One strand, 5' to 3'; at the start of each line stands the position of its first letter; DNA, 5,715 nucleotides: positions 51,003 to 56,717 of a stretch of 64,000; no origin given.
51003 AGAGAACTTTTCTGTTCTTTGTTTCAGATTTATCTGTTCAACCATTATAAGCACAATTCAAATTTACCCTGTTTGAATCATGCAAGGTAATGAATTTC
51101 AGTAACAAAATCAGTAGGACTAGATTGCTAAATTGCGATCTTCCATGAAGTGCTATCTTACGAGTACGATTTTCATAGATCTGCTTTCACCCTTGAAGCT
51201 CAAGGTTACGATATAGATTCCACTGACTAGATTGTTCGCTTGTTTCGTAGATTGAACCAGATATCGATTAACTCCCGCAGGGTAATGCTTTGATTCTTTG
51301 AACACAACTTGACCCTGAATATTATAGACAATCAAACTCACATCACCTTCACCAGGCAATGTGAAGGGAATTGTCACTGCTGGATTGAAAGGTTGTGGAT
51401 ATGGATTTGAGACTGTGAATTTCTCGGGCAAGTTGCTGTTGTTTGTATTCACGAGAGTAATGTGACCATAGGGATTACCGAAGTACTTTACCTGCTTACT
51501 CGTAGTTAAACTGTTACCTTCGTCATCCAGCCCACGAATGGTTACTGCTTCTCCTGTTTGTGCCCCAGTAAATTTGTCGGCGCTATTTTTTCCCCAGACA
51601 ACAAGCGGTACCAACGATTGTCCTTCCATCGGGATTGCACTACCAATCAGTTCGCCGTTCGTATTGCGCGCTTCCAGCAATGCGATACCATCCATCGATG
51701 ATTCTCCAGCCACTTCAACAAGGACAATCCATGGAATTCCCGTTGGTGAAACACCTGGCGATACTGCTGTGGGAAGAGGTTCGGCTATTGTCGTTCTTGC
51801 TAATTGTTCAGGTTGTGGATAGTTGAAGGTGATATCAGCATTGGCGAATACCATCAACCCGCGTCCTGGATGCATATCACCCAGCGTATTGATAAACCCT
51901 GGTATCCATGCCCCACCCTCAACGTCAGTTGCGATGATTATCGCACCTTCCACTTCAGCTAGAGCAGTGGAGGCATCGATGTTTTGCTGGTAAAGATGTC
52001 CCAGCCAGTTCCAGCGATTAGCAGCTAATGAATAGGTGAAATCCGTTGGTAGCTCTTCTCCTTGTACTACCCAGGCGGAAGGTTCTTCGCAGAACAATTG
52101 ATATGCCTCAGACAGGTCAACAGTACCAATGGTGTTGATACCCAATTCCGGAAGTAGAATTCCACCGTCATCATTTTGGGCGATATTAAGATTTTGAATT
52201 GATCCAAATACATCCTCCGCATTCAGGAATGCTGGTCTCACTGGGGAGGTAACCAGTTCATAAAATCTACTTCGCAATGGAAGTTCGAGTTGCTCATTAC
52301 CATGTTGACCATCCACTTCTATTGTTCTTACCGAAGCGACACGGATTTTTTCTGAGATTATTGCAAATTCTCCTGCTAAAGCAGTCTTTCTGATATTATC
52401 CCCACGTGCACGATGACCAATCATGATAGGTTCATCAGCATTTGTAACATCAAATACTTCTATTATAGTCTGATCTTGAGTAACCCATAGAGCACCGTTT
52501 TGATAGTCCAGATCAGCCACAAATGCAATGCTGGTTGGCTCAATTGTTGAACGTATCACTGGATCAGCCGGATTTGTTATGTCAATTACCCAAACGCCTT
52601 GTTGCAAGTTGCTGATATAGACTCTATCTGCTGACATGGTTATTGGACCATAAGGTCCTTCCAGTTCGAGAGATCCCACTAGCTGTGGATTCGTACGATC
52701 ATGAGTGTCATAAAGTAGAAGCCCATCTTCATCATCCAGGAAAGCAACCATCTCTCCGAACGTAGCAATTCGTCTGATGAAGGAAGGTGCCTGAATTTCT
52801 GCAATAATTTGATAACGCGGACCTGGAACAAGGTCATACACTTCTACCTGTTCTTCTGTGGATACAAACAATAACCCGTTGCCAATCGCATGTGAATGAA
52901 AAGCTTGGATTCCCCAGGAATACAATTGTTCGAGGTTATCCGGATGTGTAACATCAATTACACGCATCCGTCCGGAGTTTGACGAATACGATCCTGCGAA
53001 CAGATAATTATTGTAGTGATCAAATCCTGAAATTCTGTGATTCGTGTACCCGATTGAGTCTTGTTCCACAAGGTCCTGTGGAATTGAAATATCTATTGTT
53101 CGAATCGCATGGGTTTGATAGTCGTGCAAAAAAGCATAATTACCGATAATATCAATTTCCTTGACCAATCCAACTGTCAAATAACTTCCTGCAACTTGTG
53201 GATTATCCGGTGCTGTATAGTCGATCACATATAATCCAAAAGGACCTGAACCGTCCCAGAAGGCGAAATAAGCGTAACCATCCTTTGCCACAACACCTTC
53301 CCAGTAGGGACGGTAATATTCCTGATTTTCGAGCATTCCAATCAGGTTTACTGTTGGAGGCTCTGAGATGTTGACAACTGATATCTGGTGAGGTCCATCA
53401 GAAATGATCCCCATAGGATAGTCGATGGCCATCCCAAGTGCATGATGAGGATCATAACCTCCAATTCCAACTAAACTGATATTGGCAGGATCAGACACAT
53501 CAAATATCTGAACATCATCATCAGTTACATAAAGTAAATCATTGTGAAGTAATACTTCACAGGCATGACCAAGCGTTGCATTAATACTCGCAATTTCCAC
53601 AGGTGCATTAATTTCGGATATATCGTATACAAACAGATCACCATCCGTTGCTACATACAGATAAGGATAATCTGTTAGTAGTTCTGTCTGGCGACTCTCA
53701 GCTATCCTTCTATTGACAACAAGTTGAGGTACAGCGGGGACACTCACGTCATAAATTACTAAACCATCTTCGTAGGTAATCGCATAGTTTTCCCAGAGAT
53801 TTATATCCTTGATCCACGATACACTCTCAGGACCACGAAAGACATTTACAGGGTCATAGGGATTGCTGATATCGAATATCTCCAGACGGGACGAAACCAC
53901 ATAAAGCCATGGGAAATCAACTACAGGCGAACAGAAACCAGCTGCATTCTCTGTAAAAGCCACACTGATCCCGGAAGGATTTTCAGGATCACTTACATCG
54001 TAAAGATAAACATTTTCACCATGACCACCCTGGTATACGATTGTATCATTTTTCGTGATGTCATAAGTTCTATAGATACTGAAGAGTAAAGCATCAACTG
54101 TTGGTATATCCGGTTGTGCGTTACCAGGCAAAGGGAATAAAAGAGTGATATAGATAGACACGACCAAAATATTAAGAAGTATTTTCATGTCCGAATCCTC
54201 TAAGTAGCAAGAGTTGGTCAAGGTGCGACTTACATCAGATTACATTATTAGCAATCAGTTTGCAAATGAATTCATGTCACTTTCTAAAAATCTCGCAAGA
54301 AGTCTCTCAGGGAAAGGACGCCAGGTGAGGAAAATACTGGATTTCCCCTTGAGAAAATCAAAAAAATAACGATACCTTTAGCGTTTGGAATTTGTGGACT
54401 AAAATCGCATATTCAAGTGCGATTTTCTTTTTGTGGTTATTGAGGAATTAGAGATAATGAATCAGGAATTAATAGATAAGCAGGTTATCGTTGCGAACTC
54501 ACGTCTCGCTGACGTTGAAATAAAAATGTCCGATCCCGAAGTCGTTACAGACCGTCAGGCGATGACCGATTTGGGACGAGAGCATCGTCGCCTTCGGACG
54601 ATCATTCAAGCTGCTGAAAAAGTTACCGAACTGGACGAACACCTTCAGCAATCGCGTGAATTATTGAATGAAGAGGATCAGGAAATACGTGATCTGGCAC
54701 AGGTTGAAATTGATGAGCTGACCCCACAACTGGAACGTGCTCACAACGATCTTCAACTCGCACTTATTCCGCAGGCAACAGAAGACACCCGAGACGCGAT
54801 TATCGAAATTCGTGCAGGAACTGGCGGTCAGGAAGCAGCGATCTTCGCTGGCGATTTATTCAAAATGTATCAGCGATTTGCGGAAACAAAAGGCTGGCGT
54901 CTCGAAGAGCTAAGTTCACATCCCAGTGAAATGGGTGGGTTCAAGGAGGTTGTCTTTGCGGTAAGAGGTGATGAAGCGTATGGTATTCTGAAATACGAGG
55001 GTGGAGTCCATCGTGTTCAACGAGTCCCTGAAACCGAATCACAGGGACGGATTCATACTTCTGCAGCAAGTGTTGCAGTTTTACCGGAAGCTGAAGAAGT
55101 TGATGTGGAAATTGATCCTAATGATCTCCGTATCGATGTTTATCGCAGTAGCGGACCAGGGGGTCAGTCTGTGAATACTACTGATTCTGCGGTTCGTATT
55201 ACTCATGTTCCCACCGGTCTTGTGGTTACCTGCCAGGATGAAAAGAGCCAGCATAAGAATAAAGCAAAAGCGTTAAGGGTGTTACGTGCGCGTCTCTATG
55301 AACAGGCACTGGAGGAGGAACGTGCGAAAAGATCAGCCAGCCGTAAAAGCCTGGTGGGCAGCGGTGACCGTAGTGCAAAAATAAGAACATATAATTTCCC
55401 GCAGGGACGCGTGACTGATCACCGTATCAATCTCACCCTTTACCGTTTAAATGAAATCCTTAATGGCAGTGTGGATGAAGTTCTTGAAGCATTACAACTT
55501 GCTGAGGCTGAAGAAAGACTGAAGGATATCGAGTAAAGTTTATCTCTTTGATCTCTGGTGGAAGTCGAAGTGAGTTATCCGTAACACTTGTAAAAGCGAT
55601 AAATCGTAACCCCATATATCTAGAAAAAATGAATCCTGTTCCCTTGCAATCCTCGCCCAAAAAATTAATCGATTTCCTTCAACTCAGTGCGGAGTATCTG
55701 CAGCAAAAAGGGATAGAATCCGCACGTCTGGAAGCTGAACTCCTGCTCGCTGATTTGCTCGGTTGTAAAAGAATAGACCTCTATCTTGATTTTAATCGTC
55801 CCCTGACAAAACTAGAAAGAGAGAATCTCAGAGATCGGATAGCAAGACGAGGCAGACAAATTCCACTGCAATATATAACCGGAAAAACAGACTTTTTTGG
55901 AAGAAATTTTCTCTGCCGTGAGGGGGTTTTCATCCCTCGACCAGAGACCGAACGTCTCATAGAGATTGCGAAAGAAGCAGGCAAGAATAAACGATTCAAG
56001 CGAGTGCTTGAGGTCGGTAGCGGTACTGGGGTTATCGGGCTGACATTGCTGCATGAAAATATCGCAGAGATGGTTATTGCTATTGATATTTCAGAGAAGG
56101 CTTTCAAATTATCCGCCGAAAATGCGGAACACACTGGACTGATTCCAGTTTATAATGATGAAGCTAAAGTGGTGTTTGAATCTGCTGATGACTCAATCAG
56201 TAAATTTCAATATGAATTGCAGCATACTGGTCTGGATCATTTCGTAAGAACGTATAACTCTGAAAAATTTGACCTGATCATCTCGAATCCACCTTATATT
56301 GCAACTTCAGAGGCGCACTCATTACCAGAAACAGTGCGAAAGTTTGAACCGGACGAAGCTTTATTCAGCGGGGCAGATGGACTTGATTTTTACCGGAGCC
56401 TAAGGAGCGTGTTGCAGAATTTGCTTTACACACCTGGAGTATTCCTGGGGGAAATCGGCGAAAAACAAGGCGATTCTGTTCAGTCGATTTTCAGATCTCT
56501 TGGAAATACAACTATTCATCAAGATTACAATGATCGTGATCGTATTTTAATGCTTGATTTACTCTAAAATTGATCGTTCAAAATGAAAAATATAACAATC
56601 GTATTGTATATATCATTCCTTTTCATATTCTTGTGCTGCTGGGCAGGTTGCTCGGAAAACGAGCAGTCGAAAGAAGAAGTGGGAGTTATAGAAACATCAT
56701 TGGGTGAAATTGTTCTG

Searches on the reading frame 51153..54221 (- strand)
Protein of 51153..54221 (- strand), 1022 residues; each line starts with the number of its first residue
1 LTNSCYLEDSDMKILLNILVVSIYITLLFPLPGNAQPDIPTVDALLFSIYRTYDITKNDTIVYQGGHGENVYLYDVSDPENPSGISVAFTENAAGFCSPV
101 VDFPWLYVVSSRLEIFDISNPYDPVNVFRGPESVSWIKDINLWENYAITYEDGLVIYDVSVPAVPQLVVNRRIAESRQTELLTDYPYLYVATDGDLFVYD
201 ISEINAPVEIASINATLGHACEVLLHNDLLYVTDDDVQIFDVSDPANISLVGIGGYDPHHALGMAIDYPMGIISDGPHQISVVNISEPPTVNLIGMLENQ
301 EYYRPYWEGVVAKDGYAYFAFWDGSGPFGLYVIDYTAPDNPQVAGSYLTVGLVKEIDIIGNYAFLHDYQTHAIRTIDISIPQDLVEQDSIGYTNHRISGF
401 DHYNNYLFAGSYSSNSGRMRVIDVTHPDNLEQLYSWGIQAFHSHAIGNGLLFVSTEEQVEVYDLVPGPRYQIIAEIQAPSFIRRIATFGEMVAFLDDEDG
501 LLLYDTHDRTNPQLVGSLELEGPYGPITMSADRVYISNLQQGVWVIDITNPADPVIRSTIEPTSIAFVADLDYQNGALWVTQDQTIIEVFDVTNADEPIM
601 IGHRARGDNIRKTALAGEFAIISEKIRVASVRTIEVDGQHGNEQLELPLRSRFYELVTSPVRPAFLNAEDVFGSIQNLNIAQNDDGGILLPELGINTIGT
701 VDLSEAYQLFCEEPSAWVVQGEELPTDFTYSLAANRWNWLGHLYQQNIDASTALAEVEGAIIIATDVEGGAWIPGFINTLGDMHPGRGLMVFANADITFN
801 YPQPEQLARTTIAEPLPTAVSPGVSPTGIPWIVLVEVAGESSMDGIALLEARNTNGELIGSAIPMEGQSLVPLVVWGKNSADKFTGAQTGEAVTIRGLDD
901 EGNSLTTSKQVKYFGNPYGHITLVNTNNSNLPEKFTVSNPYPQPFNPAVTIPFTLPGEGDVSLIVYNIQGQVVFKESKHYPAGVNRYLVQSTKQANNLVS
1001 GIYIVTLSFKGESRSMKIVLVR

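Call 9: search_protein_families(library=pfam, proteins=[window:51153-54221:-])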
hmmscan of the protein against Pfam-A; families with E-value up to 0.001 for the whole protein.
window:51153-54221:- (1022 aa): 4 families
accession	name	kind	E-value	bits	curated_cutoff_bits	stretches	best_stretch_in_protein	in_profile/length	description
PF08309.17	LVIVD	-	4.6e-12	45.5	20.2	0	218-253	2-39/42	LVIVD repeat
PF18962.6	Por_Secre_tail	-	1.2e-06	29.1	27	1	941-1019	2-74/75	Secretion system C-terminal sorting domain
PF09826.15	Beta_propel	-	0.00011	21.7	22.4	0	499-536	90-127/495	Beta propeller domain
PF21959.2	DUF6923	-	0.00013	22.3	27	0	530-594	96-161/234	Repeat of unknown function (DUF6923)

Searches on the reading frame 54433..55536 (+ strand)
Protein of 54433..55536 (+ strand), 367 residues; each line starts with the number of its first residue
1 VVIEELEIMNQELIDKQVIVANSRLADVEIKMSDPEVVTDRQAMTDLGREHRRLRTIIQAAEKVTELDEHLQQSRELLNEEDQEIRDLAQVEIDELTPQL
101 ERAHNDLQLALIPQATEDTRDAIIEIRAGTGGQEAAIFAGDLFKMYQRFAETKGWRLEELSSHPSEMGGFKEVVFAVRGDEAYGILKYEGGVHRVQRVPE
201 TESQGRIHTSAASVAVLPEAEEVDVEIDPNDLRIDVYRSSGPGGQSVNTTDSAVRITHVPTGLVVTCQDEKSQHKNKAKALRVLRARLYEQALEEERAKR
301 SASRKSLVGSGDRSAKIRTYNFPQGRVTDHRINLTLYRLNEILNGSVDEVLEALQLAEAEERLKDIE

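Call 78: search_protein_families(library=pfam, proteins=[window:54433-55536:+], max_evalue=0.0001)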
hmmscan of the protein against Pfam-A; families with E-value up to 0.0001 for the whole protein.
window:54433-55536:+ (367 aa): 2 families
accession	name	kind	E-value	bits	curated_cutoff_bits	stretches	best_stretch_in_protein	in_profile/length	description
PF03462.23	PCRF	-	1.2e-69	234.4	24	1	23-214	3-194/194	PCRF domain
PF00472.26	RF-1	-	2.6e-45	153.6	35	1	221-331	1-116/116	RF-1 domain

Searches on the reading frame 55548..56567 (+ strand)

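Call 78: search_protein_families(library=pfam, proteins=[window:55548-56567:+], max_evalue=0.0001)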
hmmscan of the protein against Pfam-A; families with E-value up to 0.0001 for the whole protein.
window:55548-56567:+ (339 aa): 7 families
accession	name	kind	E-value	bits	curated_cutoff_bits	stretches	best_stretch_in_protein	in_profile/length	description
PF17827.6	PrmC_N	-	5.8e-20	72.1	23.4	1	44-112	3-71/71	PrmC N-terminal domain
PF05175.20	MTS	-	6.7e-10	39.3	23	1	148-198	30-80/170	Methyltransferase small domain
PF13847.12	Methyltransf_31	-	2.1e-07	31.2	27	1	151-248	5-82/145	Methyltransferase domain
PF07669.17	Eco57I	-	8.2e-06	26.5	25.3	1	201-257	26-91/171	Eco57I restriction-modification methylase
PF13649.12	Methyltransf_25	-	1.9e-05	25.7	27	0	153-200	1-47/97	Methyltransferase domain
PF03602.21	Cons_hypoth95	-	7.3e-05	22.9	24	0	148-265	40-135/182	Conserved hypothetical protein 95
PF10294.15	Methyltransf_16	-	7.9e-05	22.9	21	0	143-194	39-90/174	Lysine methyltransferase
